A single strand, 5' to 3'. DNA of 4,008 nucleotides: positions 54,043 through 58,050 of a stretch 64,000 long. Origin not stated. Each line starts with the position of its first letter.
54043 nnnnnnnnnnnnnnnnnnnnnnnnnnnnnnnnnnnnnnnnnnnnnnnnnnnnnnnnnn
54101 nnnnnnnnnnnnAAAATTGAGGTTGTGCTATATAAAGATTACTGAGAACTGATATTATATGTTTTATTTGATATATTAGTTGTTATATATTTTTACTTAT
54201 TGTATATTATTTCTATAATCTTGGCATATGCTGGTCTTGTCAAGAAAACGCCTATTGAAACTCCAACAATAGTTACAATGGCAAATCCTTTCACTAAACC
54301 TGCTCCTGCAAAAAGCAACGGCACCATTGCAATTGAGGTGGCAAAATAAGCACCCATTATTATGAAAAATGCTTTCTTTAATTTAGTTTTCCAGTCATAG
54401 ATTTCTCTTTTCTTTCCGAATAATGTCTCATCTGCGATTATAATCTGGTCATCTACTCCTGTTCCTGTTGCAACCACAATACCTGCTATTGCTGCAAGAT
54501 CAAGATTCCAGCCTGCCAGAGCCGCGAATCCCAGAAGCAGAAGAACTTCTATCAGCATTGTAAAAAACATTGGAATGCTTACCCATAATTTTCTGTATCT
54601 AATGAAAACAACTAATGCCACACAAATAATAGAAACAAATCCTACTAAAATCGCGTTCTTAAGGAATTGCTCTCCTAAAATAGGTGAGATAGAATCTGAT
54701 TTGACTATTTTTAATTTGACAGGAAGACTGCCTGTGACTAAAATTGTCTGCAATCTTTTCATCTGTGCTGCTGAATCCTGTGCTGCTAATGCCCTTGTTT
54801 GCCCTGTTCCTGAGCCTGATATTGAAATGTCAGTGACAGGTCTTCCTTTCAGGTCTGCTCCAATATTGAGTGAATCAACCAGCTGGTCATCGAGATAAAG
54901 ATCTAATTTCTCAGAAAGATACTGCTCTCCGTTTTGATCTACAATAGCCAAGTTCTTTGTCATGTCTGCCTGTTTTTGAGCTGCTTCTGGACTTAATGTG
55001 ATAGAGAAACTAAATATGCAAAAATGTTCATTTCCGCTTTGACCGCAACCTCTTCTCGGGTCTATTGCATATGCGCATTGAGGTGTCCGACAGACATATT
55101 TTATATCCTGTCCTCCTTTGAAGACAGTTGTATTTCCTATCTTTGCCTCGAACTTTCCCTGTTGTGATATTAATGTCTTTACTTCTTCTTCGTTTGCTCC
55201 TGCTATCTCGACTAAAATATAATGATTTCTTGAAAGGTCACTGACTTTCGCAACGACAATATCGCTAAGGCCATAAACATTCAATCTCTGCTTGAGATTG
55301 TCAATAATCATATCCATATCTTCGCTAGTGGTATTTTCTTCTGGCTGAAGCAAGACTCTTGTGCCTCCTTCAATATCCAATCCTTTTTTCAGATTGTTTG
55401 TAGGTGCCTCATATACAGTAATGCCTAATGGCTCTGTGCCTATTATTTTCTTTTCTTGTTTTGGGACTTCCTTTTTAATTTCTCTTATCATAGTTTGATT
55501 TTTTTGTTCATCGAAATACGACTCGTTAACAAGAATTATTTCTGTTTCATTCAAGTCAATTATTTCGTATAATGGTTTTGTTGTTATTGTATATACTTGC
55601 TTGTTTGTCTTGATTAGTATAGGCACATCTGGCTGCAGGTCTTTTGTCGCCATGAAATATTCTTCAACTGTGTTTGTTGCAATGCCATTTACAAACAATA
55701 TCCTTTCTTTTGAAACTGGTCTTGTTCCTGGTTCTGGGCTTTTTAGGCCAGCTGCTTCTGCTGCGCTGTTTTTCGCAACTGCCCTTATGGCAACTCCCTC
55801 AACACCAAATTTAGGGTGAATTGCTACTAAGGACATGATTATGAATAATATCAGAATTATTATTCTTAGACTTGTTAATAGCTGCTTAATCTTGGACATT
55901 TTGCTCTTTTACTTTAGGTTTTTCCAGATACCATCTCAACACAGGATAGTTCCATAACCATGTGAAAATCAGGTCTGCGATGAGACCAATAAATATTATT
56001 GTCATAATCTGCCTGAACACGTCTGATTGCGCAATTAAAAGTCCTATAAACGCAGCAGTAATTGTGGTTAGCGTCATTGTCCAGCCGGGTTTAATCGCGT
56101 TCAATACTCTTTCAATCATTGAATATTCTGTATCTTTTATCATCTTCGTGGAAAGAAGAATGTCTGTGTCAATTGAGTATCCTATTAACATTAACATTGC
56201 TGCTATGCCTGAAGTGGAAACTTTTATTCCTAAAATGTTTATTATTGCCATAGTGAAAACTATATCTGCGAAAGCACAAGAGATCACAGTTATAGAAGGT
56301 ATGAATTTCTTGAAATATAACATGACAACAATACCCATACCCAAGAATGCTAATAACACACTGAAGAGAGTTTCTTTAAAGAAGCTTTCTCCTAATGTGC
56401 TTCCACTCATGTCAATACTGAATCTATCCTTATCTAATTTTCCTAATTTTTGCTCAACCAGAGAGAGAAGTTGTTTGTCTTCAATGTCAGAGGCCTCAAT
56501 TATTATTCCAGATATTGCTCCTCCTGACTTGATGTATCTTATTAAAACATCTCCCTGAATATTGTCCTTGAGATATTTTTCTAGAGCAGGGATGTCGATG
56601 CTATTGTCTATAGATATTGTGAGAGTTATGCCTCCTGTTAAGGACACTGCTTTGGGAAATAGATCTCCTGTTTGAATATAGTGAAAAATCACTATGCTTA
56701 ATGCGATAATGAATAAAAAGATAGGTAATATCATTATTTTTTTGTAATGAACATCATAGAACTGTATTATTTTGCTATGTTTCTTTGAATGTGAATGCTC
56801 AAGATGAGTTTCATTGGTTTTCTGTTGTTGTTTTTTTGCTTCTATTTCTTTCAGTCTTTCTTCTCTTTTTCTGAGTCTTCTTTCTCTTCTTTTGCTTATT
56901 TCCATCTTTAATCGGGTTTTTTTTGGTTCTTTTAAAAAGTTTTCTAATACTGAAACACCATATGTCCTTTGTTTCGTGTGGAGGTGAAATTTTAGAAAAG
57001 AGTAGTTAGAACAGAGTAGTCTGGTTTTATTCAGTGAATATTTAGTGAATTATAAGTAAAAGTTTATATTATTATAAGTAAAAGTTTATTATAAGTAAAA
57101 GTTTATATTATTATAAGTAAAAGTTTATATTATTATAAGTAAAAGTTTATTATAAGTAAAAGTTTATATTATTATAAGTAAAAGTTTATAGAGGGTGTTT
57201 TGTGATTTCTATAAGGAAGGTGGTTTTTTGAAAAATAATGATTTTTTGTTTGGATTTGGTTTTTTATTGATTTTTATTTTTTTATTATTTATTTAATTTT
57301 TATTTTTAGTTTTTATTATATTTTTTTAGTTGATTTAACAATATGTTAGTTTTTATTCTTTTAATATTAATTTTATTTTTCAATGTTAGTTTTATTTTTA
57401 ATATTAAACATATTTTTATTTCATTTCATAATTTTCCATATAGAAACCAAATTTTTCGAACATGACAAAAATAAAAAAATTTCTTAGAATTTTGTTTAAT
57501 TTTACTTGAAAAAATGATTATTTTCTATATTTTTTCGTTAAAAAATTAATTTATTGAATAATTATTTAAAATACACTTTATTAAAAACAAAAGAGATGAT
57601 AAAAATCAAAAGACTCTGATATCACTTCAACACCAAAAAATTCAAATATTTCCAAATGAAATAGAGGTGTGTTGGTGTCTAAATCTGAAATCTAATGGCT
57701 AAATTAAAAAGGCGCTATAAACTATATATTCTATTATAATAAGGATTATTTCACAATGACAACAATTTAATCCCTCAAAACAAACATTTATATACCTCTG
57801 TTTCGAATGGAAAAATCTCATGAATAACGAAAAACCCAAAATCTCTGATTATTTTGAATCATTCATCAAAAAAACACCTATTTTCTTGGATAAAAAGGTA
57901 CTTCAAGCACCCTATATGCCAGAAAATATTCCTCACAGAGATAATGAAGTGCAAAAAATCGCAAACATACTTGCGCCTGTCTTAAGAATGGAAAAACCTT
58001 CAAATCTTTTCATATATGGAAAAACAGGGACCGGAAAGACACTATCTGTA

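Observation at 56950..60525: Candidate oriC: seven 17-bp tandem repeats plus an AT-rich stretch (candidate DUE) directly upstream of orc1/cdc6-DP1-DP2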

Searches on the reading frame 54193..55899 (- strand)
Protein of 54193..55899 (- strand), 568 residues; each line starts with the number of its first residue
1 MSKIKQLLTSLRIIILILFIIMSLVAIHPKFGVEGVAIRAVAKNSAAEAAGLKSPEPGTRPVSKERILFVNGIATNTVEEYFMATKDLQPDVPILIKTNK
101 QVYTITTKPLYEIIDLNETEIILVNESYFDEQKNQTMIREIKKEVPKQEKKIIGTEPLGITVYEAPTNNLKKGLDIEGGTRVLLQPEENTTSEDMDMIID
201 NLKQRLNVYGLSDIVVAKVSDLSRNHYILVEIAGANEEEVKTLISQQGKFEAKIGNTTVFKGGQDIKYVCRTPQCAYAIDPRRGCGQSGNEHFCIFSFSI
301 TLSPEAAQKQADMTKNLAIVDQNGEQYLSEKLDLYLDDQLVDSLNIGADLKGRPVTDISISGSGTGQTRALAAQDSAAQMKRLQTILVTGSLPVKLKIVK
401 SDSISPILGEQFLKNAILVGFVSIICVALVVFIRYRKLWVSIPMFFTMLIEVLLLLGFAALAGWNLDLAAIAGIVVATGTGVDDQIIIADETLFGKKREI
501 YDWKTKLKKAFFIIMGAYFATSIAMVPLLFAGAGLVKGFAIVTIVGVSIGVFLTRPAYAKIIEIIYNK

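Call 4: search_protein_families(library=pfam, proteins=[window:54193-55899:-])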
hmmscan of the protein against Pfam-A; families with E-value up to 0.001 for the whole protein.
window:54193-55899:- (568 aa): 1 family
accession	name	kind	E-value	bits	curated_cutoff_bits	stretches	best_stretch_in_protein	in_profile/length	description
PF02355.23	SecD_SecF_C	-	1.7e-14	54.1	20.5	1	395-552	12-173/189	Protein export membrane protein SecD/SecF, C-terminal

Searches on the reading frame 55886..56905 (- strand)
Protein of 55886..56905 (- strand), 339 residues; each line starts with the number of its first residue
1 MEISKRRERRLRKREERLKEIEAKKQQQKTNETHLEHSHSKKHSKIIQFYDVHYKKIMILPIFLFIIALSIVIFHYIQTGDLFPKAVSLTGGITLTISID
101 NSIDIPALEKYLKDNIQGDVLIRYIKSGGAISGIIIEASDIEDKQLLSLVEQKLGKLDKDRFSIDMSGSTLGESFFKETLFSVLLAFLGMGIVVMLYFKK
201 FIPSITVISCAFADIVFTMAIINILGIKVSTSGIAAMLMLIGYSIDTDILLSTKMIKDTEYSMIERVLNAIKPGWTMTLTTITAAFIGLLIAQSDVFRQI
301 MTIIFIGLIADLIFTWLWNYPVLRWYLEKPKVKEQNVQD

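Call 4: search_protein_families(library=pfam, proteins=[window:55886-56905:-])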
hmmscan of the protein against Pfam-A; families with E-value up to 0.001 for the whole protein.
window:55886-56905:- (339 aa): 1 family
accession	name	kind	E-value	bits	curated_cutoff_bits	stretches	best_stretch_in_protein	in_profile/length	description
PF02355.23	SecD_SecF_C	-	7.7e-28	97.6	20.5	1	154-328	9-188/189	Protein export membrane protein SecD/SecF, C-terminal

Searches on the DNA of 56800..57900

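Call 50: search_rna_families(source=window, start=56800, end=57900, threshold=evalue, max_evalue=1)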
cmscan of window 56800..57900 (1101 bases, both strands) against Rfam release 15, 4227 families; matches with E-value up to 1: 0.
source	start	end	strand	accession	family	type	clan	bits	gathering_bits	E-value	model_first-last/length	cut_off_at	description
